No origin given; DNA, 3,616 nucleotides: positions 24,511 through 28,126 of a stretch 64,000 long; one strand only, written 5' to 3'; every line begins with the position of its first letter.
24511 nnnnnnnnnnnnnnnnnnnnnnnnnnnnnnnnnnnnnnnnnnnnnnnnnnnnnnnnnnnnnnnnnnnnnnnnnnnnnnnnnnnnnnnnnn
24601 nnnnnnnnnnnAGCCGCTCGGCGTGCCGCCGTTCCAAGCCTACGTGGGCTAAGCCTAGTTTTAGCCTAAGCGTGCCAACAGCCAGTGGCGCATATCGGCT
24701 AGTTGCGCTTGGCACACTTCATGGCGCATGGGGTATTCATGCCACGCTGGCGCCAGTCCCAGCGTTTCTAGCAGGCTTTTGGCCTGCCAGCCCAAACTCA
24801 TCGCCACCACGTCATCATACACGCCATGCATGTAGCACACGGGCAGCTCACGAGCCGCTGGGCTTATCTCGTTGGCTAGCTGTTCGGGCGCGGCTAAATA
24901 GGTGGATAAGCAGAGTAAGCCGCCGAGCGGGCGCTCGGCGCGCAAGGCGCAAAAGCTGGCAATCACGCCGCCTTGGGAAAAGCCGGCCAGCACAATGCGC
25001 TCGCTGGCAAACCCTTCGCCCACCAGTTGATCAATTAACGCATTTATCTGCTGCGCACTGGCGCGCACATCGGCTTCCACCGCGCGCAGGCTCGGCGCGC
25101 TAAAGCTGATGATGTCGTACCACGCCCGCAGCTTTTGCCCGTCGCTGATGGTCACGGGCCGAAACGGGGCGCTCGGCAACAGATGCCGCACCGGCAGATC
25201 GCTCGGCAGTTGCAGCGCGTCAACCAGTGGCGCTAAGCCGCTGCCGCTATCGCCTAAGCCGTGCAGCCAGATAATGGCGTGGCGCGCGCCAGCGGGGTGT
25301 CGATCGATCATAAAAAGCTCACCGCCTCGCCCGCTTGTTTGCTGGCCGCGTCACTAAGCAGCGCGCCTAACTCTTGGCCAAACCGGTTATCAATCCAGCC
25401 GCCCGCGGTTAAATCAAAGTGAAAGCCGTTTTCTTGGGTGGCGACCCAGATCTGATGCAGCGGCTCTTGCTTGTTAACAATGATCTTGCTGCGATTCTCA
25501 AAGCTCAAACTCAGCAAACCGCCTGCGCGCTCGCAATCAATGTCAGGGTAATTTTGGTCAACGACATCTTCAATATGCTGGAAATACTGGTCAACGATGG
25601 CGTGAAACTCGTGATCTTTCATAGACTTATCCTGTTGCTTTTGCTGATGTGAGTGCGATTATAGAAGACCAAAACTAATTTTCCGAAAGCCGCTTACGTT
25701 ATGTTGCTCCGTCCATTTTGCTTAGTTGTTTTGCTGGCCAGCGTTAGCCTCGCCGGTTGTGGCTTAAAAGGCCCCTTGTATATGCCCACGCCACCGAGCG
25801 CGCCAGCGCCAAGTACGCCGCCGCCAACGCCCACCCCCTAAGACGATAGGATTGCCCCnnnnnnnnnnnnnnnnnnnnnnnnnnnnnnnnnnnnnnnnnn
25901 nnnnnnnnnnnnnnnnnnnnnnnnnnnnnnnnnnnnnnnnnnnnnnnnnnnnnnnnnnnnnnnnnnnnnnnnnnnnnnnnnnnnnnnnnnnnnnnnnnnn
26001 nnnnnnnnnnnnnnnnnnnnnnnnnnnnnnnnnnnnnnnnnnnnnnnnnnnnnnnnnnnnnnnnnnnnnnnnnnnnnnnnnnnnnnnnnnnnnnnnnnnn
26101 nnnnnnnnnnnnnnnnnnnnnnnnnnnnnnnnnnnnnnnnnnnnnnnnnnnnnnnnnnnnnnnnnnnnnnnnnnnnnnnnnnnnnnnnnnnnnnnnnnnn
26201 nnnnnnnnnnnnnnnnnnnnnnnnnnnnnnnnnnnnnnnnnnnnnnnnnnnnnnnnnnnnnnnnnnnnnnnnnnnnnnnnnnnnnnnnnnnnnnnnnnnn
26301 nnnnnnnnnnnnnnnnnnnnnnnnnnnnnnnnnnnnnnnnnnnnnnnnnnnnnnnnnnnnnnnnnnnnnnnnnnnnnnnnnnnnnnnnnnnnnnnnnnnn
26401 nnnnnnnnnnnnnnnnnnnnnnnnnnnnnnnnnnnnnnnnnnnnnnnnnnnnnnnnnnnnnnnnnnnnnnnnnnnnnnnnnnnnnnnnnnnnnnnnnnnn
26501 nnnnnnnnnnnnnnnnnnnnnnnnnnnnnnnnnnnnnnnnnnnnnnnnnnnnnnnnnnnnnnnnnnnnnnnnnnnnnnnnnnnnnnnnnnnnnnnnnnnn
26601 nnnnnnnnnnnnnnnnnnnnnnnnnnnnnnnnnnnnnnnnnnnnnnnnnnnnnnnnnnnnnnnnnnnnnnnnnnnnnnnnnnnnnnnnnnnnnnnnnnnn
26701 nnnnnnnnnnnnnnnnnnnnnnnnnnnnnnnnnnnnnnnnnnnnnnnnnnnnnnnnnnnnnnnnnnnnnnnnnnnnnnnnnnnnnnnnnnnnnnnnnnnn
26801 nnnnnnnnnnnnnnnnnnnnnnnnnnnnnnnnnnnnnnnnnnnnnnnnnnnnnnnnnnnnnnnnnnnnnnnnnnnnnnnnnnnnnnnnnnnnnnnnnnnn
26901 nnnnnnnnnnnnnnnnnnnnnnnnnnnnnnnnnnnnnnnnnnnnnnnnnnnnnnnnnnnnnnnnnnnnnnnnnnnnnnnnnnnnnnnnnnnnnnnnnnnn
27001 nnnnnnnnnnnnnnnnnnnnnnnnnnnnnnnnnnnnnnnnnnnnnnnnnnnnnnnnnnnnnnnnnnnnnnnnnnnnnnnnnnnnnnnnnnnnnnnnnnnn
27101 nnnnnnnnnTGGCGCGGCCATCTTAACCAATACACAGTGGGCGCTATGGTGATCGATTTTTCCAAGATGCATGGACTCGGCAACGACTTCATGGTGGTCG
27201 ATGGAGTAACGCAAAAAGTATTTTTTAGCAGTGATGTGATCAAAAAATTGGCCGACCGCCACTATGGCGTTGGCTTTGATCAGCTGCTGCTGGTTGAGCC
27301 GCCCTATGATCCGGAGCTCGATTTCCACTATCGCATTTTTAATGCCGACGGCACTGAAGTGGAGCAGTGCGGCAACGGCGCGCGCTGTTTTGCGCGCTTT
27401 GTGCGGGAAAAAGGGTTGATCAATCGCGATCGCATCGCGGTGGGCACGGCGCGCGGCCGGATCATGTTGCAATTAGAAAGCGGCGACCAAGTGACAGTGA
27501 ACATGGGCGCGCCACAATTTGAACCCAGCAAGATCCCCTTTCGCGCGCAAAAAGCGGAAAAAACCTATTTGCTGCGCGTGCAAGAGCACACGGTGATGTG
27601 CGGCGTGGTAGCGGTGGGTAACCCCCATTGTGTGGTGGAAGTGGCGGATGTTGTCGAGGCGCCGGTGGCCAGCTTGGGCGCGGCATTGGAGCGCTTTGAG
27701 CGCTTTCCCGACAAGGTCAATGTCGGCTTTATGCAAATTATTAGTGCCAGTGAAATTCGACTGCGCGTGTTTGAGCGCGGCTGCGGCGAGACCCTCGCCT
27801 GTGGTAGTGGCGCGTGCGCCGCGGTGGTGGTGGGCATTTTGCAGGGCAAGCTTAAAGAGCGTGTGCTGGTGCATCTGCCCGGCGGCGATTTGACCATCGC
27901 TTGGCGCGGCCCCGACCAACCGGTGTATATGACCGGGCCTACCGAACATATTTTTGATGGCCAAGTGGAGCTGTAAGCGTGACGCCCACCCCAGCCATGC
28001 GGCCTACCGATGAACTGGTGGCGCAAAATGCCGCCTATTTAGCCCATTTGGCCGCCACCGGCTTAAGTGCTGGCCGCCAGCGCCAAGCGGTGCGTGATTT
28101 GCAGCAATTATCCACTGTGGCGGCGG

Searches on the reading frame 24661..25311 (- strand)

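Call 33: search_protein_families(library=pfam, proteins=[window:24661-25311:-], max_evalue=0.001)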
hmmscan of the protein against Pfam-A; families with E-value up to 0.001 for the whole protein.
window:24661-25311:- (216 aa): 3 families
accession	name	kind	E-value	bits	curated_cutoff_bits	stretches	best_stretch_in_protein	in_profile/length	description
PF02230.22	Abhydrolase_2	-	2.7e-38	132.4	23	1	9-211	13-213/217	Phospholipase/Carboxylesterase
PF12146.15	Hydrolase_4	-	4.6e-05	23.3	27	0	79-149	52-122/239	Serine aminopeptidase, S33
PF12697.13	Abhydrolase_6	-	0.00043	21.4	26.3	1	13-192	1-132/217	Alpha/beta hydrolase family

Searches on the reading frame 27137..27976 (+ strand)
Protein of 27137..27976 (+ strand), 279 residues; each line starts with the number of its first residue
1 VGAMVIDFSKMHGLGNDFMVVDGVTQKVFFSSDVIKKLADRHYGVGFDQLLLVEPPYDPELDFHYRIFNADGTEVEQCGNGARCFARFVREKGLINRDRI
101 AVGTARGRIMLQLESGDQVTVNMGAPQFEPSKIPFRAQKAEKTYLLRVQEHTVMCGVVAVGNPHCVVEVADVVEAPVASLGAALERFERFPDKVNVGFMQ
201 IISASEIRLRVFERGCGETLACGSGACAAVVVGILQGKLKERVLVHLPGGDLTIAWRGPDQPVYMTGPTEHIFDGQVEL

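Call 9: find_related_loci(query=window:27137-27976:+, collection=genome_contigs, flank=10000)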
Query window:27137-27976:+ (279 aa) in genome_contigs; peptide patterns used: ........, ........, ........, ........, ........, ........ (x = any residue, [..] = any of these).
599 stretches matched a pattern (row limit reached: there are more); 594 encode a relative of the query (tblastn E <= 1e-3); the best 80 are kept; 80 distinct loci.
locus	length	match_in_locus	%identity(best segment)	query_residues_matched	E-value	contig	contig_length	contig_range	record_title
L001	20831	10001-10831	83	3-279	2e-161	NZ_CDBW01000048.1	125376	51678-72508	Aeromonas sobria strain CECT 4245, whole genome shotgun sequence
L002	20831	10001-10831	82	3-279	6e-160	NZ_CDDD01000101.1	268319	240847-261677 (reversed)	Aeromonas taiwanensis strain LMG 24683, whole genome shotgun sequence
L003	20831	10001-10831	82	3-279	3e-159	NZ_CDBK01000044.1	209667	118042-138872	Aeromonas caviae strain CECT 838, whole genome shotgun sequence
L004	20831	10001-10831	83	3-279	4e-154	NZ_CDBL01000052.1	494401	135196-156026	Aeromonas piscicola strain LMG 24783, whole genome shotgun sequence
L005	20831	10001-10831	83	3-279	5e-154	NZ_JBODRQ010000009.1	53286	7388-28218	MAG: Aeromonas sp. isolate M5_bin.7_H NODE_16_length_53286_cov_94.369428, whole genome shotgun sequence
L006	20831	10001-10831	83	3-279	2e-153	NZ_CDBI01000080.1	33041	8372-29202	Aeromonas popoffii strain CIP 105493, whole genome shotgun sequence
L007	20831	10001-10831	82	3-279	3e-152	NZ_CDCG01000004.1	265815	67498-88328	Aeromonas enteropelogenes strain CECT 4487, whole genome shotgun sequence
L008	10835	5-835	82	3-279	5e-152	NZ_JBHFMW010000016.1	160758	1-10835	Aeromonas sp. MdU4 strain Md14-U4 MdU4_R1_(paired)_trimmed_(paired)_contig_16, whole genome shotgun sequence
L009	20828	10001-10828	82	4-279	9e-152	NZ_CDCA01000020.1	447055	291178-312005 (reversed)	Aeromonas tecta strain CECT 7082, whole genome shotgun sequence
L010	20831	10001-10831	81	3-279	1e-151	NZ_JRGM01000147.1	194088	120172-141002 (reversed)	Aeromonas lacus strain AE122 Contig147, whole genome shotgun sequence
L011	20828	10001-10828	81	4-279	7e-150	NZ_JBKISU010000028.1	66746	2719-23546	Aeromonas sobria strain RHC0041 NODE_28_length_66746_cov_626.492292, whole genome shotgun sequence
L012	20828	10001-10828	75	4-279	1e-146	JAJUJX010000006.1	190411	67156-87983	MAG: Tolumonas sp. isolate bin128 k141_350163_length_190411_cov_160.9886, whole genome shotgun sequence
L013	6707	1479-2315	74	1-279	6e-146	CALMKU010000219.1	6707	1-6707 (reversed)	MAG TPA_asm: uncultured Tolumonas sp. isolate SRR5676473_bin.100_CONCOCT_v1.1_MAG genome assembly, contig: ERZ724534.349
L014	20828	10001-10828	76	4-279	1e-139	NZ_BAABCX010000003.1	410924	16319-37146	Zobellella aerophila strain JCM 17110 sequence03, whole genome shotgun sequence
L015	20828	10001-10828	74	4-279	1e-137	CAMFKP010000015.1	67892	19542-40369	MAG: uncultured Aeromonadaceae bacterium isolate SRR12456162_bin.3_metaWRAP_v1.3_MAG genome assembly, contig: ERZ1228996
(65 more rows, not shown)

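Call 33: search_protein_families(library=pfam, proteins=[L001:10911-11591:+], max_evalue=0.001)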
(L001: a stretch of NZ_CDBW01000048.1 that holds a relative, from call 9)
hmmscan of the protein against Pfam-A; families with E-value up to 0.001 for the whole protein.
L001:10911-11591:+ (226 aa): 1 family
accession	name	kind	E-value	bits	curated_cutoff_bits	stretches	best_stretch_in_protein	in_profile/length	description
PF04340.18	DUF484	-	7e-44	150.6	24.2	1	7-221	2-215/219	Protein of unknown function, DUF484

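Call 52: find_homologous_proteins(query=window:27137-27976:+, max_evalue=1e-80)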
Query window:27137-27976:+ (279 aa): 7590 proteins with E <= 1e-80 among 8000 candidates; the best 120 are listed.
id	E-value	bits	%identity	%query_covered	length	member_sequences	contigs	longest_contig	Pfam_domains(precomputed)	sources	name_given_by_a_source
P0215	7.7e-184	627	100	99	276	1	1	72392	PF02567.22,PF01678.25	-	-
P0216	1.7e-156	537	83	99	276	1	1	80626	PF02567.22,PF01678.25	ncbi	ncbi:diaminopimelate epimerase [Aeromonas intestinalis]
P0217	2.2e-156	537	82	99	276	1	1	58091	PF02567.22,PF01678.25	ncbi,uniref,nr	ncbi:diaminopimelate epimerase [Aeromonas australiensis]|uniref:diaminopimelate epimerase n=1 Tax=Ae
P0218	4.7e-156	536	82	99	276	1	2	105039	PF02567.22,PF01678.25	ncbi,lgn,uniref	ncbi:diaminopimelate epimerase [Aeromonas jandaei]|uniref:diaminopimelate epimerase n=1 Tax=Aeromona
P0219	5.7e-156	536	82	99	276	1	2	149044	PF02567.22,PF01678.25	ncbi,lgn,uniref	ncbi:diaminopimelate epimerase [Aeromonas australiensis]|uniref:diaminopimelate epimerase n=1 Tax=Ae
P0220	1.0e-155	535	83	98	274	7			PF02567.22,PF01678.25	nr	nr:diaminopimelate epimerase [Aeromonas sobria]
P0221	1.4e-155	534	83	98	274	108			PF02567.22,PF01678.25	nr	nr:diaminopimelate epimerase [Aeromonas salmonicida]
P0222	2.1e-155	534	83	98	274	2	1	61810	PF02567.22,PF01678.25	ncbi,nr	ncbi:diaminopimelate epimerase [Aeromonas dhakensis]|nr:diaminopimelate epimerase [Aeromonas dhakens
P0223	7.2e-155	532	82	98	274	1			PF02567.22,PF01678.25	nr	nr:diaminopimelate epimerase [Aeromonas australiensis]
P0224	2.0e-154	531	82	99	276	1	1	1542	PF02567.22,PF01678.25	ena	-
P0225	3.8e-154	530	82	99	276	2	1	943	PF02567.22,PF01678.25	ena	-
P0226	1.3e-152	525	82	99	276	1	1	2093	PF02567.22,PF01678.25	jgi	jgi:diaminopimelate epimerase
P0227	1.4e-150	518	79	99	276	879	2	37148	PF02567.22,PF01678.25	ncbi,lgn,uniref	ncbi:diaminopimelate epimerase [Aeromonas simiae]|uniref:diaminopimelate epimerase n=1 Tax=Aeromonas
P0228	2.3e-150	517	80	99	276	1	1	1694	PF02567.22,PF01678.25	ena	-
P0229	1.0e-149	515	79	99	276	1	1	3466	PF02567.22,PF01678.25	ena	-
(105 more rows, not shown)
